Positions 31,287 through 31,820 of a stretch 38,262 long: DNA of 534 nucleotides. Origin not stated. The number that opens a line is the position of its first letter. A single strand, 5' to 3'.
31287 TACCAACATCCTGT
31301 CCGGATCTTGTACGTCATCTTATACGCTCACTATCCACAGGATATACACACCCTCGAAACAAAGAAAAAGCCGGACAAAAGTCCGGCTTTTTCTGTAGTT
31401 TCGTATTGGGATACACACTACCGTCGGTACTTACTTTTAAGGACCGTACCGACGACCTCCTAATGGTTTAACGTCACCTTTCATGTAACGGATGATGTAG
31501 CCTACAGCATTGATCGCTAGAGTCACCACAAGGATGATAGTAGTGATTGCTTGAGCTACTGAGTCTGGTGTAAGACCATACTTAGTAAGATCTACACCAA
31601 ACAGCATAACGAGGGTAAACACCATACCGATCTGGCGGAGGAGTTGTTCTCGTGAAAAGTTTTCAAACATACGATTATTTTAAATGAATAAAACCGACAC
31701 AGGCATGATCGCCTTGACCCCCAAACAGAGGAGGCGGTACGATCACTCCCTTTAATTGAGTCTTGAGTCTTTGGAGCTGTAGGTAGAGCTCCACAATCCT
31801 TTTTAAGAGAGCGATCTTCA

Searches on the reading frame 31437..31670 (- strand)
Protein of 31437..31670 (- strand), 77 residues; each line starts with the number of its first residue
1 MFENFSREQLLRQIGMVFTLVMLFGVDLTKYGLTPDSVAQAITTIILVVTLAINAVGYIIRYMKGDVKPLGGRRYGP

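Call 67: search_protein_families(library=pfam, proteins=[window:31437-31670:-], max_evalue=0.01)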
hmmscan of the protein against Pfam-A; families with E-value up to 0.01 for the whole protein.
window:31437-31670:- (77 aa): 1 family
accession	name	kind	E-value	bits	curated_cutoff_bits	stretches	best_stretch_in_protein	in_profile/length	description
PF07256.17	DUF1435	-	0.0067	17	22.9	1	9-49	33-73/75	Protein of unknown function (DUF1435)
